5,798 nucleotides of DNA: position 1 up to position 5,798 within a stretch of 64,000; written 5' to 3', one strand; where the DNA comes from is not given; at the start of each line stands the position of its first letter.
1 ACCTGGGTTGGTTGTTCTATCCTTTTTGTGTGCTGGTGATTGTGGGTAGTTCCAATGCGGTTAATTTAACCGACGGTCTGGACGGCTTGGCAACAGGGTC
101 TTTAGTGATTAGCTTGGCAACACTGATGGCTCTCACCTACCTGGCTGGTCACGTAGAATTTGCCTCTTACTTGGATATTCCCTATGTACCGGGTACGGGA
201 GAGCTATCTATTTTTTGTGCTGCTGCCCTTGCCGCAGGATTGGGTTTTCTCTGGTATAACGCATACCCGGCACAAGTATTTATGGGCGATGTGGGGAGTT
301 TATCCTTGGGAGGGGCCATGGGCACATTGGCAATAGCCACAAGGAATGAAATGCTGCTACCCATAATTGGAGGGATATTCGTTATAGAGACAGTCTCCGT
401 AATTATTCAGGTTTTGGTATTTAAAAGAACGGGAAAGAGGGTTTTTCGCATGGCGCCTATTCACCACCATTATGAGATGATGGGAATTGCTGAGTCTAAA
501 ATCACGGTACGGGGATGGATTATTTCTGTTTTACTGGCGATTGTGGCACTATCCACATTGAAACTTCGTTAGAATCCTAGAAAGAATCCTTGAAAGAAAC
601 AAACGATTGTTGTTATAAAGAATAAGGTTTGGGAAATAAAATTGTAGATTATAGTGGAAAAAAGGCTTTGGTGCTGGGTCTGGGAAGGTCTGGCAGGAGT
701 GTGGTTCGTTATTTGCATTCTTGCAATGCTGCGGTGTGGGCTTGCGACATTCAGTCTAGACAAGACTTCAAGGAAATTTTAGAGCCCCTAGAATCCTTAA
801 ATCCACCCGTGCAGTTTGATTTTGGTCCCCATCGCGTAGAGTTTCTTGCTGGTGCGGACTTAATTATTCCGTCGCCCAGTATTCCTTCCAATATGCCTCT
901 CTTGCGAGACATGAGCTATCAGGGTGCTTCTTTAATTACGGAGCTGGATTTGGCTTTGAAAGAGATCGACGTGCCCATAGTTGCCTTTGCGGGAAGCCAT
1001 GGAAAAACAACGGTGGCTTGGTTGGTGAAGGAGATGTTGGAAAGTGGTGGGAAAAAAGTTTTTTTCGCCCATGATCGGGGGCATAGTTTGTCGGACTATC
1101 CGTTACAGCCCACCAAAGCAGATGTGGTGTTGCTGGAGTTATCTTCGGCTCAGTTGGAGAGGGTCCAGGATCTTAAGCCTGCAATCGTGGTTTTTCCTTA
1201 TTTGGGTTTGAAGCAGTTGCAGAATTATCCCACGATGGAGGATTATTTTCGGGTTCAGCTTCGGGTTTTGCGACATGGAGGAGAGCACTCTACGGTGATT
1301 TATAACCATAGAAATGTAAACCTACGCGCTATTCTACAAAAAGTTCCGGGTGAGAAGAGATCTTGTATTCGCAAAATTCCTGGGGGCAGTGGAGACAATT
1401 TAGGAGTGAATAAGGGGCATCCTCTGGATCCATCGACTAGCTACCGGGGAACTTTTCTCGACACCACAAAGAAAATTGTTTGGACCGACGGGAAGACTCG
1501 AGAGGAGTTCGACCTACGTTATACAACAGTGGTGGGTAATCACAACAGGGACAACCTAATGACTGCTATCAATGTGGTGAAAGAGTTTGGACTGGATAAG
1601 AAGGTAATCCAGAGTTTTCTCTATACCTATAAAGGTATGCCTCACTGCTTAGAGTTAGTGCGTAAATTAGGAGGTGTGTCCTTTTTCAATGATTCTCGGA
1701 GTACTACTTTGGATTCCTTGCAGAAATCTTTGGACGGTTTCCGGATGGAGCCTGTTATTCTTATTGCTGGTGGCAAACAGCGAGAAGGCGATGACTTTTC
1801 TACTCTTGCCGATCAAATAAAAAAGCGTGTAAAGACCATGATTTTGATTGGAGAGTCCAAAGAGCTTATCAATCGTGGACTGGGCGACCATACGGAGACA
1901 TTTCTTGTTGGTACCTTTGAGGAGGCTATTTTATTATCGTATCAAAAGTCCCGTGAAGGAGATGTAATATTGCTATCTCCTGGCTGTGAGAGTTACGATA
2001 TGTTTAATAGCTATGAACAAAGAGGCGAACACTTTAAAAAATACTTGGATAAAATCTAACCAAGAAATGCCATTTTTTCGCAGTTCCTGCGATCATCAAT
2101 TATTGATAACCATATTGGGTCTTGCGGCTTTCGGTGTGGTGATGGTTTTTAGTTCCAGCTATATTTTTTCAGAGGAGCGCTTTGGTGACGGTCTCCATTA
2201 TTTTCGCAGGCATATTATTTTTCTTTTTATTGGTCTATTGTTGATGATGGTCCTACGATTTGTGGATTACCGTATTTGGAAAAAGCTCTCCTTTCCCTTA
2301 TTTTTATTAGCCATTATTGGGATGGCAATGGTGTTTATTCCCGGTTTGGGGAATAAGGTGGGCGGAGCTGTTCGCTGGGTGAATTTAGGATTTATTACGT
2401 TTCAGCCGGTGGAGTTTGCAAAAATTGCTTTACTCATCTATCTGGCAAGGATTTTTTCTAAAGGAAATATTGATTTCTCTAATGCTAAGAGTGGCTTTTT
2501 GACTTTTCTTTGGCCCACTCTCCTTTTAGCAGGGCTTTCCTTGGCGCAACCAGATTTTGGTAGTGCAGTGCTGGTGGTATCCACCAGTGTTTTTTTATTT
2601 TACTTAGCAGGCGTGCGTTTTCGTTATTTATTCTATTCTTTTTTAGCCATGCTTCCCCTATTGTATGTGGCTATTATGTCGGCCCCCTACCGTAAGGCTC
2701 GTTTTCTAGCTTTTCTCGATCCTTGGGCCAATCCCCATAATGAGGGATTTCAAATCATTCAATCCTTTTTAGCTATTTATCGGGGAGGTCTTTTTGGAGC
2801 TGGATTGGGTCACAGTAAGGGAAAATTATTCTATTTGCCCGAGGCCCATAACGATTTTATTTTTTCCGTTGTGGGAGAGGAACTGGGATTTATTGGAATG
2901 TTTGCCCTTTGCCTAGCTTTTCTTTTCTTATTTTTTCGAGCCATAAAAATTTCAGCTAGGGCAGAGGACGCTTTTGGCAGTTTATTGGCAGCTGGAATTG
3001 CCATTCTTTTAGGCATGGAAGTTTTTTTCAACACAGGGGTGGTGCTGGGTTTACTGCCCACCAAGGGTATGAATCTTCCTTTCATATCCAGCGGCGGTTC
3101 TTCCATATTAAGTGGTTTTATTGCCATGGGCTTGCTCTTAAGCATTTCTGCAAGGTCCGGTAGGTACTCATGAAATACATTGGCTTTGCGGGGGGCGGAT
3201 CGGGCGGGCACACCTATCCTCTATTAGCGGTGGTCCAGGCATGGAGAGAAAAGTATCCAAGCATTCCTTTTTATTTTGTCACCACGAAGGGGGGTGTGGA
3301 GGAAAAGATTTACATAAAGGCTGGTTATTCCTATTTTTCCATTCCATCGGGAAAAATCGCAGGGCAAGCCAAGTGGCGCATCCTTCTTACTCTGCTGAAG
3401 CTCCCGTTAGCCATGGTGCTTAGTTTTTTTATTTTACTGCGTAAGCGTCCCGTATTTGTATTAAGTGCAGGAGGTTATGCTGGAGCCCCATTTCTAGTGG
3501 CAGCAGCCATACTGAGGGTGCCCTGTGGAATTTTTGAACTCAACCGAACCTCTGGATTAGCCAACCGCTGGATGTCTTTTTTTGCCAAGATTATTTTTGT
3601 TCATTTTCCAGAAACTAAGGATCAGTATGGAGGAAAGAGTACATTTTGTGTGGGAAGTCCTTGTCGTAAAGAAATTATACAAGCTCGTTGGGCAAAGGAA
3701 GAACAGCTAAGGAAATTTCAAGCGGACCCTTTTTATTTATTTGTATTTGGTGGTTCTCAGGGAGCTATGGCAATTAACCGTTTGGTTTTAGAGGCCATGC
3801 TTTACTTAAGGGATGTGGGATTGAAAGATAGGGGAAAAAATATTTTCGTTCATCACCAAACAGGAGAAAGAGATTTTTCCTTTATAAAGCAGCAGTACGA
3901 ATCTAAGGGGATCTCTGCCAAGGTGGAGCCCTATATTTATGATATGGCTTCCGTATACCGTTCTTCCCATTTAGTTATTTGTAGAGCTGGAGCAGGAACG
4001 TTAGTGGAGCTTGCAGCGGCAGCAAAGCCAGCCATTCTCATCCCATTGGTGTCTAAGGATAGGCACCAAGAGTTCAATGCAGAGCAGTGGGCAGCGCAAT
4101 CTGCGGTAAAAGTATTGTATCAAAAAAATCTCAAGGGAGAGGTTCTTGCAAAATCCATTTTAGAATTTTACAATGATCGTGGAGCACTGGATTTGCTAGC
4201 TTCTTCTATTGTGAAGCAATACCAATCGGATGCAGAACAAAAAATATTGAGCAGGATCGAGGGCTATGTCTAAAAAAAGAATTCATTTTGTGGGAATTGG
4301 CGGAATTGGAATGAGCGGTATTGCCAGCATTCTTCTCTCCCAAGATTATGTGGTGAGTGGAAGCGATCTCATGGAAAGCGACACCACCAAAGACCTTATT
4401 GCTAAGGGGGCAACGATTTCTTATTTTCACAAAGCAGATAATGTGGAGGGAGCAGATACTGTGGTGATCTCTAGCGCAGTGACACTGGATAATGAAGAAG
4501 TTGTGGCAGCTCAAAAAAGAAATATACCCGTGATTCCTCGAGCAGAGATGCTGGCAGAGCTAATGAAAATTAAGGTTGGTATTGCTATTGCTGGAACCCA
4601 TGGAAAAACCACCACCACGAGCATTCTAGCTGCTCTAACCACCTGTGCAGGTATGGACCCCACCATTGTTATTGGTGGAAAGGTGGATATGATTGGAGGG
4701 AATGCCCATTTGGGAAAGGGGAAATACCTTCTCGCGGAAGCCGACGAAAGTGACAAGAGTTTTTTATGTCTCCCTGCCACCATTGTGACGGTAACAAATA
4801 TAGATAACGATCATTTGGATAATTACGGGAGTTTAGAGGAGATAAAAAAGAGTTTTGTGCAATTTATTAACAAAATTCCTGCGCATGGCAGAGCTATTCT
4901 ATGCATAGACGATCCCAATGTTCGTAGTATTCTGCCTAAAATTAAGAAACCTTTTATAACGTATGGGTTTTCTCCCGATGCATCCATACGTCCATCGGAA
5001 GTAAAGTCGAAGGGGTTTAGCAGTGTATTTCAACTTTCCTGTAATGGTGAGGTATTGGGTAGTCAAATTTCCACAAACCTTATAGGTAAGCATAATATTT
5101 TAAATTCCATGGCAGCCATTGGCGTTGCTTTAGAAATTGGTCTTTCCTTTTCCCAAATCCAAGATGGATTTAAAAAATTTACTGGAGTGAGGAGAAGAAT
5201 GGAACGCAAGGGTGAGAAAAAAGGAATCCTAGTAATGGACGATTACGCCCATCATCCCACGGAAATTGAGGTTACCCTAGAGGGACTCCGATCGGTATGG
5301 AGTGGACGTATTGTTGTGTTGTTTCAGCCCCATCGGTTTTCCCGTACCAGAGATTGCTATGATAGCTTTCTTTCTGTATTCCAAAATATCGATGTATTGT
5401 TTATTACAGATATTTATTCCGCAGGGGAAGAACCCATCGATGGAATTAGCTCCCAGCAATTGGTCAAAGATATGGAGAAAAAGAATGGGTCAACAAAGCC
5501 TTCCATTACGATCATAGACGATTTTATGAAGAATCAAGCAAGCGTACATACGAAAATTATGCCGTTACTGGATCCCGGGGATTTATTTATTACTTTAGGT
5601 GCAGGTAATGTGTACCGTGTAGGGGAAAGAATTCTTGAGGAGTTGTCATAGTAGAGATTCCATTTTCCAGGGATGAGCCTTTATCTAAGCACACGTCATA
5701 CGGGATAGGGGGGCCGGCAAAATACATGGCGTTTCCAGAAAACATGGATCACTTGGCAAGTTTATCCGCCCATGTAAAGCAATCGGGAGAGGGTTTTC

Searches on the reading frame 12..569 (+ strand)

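Call 73: search_protein_families(library=pfam, proteins=[window:12-569:+], max_evalue=0.001)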
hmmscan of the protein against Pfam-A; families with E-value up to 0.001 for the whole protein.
window:12-569:+ (186 aa): 1 family
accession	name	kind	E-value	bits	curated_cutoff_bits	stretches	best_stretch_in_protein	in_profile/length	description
PF00953.26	Glycos_transf_4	-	4.9e-27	95.3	27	1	2-109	66-158/160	Glycosyl transferase family 4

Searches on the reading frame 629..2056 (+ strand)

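Call 73: search_protein_families(library=pfam, proteins=[window:629-2056:+], max_evalue=0.001)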
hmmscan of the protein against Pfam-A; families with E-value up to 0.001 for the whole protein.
window:629-2056:+ (476 aa): 3 families
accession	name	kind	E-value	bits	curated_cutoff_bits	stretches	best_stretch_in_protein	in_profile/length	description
PF08245.18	Mur_ligase_M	-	1.4e-13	51.7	24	1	121-316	2-199/200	Mur ligase middle domain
PF21799.2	MurD-like_N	-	8.2e-12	45.7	27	1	11-103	1-87/88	Mur ligase MurD-like, N-terminal domain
PF02875.26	Mur_ligase_C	-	1.7e-10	42.3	28.4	1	341-451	3-125/127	Mur ligase, glutamate ligase domain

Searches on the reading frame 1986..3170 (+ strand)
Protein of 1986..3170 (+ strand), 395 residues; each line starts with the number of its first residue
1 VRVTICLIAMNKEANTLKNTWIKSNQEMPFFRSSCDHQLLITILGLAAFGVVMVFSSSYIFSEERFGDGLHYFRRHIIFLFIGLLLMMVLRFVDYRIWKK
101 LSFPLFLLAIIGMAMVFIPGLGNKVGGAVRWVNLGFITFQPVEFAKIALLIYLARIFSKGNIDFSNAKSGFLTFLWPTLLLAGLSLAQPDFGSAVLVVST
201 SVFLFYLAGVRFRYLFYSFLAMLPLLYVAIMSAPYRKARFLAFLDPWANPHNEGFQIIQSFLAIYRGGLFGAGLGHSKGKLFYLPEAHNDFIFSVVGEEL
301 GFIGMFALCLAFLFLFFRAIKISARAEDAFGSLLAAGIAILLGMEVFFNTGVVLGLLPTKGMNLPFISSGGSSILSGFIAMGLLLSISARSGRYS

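Call 73: search_protein_families(library=pfam, proteins=[window:1986-3170:+], max_evalue=0.001)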
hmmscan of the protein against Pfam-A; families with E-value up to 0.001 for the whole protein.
window:1986-3170:+ (395 aa): 1 family
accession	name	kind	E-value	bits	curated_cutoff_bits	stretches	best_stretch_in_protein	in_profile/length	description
PF01098.24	FTSW_RODA_SPOVE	-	1.3e-104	350.4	26.4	1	38-390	2-353/356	Cell cycle protein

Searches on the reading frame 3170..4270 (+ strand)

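Call 73: search_protein_families(library=pfam, proteins=[window:3170-4270:+], max_evalue=0.001)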
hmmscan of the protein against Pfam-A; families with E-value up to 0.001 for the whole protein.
window:3170-4270:+ (367 aa): 2 families
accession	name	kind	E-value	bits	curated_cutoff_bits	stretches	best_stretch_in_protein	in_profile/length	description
PF04101.22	Glyco_tran_28_C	-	2.5e-35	122.4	22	1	190-339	2-146/166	Glycosyltransferase family 28 C-terminal domain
PF03033.26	Glyco_transf_28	-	3.4e-21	76.2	26.2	1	4-143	1-138/139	Glycosyltransferase family 28 N-terminal domain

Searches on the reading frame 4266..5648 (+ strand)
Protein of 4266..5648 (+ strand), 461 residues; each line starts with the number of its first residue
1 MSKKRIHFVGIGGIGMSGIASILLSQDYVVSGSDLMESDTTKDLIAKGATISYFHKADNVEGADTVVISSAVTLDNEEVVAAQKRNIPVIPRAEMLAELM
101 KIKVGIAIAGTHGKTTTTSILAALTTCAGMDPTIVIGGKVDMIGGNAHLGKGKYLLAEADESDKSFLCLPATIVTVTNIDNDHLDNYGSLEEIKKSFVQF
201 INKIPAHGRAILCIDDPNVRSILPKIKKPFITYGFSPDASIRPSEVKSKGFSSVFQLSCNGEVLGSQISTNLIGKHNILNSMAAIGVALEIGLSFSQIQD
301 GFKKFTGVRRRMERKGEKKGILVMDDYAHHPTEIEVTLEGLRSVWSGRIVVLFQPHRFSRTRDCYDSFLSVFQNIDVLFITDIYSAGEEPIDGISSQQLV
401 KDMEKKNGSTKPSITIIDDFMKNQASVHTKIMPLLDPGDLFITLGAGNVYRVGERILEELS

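Call 73: search_protein_families(library=pfam, proteins=[window:4266-5648:+], max_evalue=0.001)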
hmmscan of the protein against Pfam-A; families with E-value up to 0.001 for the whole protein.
window:4266-5648:+ (461 aa): 3 families
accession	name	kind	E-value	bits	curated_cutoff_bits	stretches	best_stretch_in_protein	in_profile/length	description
PF01225.30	Mur_ligase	-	3.6e-29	101.4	21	1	5-101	1-92/95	Mur ligase family, catalytic domain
PF08245.18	Mur_ligase_M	-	1.6e-28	100.5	24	1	108-288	1-200/200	Mur ligase middle domain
PF02875.26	Mur_ligase_C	-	3e-20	73.8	28.4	1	310-447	1-127/127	Mur ligase, glutamate ligase domain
